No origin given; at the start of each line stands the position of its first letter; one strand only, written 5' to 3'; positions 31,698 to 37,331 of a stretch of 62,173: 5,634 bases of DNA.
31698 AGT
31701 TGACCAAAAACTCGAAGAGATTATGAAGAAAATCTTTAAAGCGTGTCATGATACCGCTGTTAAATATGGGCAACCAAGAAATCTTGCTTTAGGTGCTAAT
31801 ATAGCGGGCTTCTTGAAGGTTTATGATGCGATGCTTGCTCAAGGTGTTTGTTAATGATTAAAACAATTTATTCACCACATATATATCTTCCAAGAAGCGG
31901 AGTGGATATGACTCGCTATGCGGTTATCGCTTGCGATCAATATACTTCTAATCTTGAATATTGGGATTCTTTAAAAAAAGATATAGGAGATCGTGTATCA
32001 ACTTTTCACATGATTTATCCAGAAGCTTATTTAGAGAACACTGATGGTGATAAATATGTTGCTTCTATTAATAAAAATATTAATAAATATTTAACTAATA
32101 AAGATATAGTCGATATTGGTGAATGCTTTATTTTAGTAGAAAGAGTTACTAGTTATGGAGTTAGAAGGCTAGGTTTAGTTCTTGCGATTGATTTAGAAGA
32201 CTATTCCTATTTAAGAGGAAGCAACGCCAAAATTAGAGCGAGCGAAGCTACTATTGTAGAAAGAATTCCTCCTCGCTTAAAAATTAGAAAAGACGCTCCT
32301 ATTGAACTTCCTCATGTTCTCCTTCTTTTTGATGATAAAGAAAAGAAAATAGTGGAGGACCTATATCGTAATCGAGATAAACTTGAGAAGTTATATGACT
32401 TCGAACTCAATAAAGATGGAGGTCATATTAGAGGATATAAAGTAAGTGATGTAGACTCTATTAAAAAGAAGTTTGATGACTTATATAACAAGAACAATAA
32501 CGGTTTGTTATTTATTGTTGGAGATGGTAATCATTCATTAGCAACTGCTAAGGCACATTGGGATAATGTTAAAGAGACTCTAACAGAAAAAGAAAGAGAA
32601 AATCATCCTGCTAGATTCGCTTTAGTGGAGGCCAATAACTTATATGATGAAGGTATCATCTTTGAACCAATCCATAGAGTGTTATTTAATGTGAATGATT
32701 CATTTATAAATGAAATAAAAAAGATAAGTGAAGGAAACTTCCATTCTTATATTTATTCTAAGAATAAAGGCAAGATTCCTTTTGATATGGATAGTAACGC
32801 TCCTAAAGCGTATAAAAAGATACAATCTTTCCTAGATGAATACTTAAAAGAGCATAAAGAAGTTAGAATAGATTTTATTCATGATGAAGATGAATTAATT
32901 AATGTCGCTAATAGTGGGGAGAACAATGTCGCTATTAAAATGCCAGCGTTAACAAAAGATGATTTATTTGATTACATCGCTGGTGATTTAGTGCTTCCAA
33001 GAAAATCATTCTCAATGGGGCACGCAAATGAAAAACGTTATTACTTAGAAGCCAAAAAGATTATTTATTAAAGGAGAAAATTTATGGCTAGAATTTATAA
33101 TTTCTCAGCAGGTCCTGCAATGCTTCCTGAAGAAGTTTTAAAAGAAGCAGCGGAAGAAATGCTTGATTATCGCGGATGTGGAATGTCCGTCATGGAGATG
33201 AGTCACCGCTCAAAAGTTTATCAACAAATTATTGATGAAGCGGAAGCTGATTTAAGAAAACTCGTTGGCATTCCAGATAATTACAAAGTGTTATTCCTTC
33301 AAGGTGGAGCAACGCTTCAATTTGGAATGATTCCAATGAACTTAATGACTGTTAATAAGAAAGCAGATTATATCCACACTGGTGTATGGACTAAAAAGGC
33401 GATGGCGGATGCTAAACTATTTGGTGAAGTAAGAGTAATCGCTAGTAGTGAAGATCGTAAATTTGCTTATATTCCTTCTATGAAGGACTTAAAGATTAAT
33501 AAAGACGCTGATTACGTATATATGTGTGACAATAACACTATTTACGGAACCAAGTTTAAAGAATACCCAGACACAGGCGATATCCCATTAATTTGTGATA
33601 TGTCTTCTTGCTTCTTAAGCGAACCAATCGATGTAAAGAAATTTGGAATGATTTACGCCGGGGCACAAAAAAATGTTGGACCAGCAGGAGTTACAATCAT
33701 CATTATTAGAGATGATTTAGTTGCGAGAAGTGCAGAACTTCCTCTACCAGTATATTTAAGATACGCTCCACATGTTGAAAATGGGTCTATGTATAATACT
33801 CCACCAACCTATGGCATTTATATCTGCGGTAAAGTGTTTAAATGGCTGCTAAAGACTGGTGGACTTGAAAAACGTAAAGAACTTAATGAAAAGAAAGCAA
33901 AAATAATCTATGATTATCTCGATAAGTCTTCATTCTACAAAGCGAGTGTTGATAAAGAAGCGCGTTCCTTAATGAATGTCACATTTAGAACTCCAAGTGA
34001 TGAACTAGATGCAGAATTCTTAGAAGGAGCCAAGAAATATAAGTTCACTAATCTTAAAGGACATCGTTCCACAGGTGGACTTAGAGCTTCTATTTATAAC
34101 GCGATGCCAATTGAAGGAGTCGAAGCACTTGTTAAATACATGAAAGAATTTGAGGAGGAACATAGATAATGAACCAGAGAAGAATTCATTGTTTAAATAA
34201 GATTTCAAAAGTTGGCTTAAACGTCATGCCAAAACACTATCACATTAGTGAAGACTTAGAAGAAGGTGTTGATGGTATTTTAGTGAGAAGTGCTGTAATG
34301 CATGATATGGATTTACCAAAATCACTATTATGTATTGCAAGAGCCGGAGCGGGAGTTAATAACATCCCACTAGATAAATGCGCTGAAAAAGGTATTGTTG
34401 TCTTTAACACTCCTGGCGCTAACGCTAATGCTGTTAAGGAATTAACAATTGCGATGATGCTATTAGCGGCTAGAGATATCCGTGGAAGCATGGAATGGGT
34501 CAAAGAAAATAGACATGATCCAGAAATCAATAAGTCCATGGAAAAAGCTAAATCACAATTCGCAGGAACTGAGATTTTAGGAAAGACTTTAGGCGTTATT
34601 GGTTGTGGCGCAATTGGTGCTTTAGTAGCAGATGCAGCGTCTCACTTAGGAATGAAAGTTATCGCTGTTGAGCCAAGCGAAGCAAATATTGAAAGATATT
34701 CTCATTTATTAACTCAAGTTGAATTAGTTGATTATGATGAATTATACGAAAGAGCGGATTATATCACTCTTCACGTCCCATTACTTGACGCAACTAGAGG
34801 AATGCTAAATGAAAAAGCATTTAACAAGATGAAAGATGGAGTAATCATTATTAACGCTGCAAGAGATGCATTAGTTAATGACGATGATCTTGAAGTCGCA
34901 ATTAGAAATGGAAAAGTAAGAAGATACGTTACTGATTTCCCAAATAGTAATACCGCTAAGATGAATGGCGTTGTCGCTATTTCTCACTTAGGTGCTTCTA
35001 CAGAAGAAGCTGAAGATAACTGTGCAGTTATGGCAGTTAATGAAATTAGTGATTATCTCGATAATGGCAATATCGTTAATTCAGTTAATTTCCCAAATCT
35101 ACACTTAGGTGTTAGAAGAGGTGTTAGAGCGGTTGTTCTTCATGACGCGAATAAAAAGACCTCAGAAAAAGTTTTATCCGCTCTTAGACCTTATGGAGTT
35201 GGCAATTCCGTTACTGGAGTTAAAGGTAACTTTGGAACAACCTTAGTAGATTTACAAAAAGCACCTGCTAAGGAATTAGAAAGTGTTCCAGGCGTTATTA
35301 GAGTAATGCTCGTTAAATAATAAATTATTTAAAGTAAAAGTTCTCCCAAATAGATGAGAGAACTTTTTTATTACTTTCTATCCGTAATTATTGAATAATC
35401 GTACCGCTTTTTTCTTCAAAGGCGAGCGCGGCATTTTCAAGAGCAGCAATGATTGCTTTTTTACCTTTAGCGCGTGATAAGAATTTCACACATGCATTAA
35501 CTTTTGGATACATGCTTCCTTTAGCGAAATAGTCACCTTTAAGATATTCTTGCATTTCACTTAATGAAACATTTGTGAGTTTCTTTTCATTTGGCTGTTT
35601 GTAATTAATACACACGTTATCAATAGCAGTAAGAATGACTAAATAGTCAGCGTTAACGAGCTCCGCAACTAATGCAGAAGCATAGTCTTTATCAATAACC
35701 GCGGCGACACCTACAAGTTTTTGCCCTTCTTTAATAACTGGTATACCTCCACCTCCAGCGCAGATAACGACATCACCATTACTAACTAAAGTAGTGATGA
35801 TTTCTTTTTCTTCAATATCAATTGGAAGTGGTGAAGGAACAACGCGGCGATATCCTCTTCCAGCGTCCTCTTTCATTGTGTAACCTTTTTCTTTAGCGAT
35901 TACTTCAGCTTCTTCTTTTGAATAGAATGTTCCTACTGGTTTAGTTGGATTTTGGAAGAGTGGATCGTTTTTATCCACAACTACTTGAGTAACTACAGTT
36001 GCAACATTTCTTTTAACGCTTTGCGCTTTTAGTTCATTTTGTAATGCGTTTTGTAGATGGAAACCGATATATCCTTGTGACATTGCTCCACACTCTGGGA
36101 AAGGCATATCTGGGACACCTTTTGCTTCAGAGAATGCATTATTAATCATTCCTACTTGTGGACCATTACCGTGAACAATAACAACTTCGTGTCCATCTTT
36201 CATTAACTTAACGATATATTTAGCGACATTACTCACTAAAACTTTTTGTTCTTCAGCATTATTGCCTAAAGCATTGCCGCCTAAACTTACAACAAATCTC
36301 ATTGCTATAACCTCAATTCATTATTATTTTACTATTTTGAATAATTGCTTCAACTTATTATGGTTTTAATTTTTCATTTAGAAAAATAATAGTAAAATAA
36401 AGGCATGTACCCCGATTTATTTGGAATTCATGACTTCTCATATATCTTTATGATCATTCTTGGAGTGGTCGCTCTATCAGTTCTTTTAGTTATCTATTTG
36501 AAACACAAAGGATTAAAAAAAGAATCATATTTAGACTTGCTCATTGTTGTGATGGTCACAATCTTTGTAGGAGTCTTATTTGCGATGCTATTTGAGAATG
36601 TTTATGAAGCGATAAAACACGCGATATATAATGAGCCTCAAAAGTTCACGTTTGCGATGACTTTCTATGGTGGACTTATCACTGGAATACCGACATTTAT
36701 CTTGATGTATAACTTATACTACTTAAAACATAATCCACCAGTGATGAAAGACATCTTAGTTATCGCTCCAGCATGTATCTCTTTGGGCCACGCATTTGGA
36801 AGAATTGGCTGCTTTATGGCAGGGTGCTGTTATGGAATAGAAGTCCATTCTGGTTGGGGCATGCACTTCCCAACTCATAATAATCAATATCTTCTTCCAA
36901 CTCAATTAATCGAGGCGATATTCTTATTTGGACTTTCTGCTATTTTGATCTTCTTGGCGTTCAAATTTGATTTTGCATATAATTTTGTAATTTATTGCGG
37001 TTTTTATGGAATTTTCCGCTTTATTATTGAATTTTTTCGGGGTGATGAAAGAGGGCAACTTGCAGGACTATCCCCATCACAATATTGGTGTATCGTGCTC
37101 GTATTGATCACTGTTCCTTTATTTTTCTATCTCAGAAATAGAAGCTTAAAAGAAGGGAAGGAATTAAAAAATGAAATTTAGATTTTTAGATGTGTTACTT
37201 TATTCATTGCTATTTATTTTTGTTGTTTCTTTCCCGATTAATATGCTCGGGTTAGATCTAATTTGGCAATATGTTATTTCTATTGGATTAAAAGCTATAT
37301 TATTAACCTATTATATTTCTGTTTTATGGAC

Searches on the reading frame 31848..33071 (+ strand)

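Call 77: search_protein_families(library=pfam, proteins=[window:31848-33071:+], max_evalue=0.00001)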
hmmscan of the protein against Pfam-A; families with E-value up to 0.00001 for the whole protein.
window:31848-33071:+ (407 aa): 1 family
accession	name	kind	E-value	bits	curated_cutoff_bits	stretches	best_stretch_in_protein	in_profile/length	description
PF06245.16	DUF1015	-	5.5e-54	183.7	25.8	1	15-309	3-285/325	Protein of unknown function (DUF1015)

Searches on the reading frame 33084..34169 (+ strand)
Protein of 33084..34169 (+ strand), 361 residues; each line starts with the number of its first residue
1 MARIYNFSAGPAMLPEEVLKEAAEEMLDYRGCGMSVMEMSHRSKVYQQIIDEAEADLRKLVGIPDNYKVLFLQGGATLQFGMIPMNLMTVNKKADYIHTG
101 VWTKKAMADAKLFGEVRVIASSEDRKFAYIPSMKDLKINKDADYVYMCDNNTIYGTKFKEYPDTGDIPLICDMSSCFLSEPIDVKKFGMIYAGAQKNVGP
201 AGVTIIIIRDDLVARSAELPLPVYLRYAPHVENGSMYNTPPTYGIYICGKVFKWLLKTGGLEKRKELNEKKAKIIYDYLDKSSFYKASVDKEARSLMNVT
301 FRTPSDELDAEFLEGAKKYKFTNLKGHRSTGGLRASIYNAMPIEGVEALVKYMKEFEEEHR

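Call 77: search_protein_families(library=pfam, proteins=[window:33084-34169:+], max_evalue=0.00001)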
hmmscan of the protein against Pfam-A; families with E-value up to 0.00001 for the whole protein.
window:33084-34169:+ (361 aa): 1 family
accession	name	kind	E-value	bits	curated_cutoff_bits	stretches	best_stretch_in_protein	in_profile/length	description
PF00266.25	Aminotran_5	-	2.6e-48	165.3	21.5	1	4-349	1-371/371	Aminotransferase class-V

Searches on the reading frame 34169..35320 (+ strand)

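Call 77: search_protein_families(library=pfam, proteins=[window:34169-35320:+], max_evalue=0.00001)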
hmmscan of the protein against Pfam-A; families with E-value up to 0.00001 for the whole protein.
window:34169-35320:+ (383 aa): 2 families
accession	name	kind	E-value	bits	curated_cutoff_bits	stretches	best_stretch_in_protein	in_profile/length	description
PF02826.25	2-Hacid_dh_C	-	1.2e-39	136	25.1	1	94-265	1-168/178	D-isomer specific 2-hydroxyacid dehydrogenase, NAD binding domain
PF00389.36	2-Hacid_dh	-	6.2e-20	71.7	24.6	1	34-307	40-134/134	D-isomer specific 2-hydroxyacid dehydrogenase, catalytic domain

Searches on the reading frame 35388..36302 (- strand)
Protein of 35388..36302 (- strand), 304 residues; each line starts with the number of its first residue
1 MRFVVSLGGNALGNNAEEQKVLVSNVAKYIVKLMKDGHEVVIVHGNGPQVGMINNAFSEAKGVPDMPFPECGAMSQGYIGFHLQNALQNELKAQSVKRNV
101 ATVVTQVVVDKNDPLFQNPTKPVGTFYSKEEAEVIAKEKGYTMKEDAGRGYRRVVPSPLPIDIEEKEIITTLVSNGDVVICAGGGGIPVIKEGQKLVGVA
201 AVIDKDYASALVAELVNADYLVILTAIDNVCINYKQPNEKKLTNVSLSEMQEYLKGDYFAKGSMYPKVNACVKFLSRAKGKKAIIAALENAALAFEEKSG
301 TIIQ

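Call 77: search_protein_families(library=pfam, proteins=[window:35388-36302:-], max_evalue=0.00001)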
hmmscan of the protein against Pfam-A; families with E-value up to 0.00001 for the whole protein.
window:35388-36302:- (304 aa): 1 family
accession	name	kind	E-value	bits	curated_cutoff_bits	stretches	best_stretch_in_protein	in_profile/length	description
PF00696.33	AA_kinase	-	4e-34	118.8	24.9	1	1-285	1-232/234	Amino acid kinase family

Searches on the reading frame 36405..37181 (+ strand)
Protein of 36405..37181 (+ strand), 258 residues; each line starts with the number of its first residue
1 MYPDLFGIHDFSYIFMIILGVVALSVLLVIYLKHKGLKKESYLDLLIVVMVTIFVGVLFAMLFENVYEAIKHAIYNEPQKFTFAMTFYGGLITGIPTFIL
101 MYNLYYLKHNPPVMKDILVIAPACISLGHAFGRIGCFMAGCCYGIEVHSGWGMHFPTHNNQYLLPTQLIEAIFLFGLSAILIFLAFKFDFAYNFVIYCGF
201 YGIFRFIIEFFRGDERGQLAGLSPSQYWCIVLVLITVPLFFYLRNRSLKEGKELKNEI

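Call 77: search_protein_families(library=pfam, proteins=[window:36405-37181:+], max_evalue=0.00001)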
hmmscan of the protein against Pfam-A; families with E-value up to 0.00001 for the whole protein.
window:36405-37181:+ (258 aa): 1 family
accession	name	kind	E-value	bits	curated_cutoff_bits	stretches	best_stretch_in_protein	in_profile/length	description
PF01790.23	LGT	-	9.7e-32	110.6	24.9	1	12-242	13-240/240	Prolipoprotein diacylglyceryl transferase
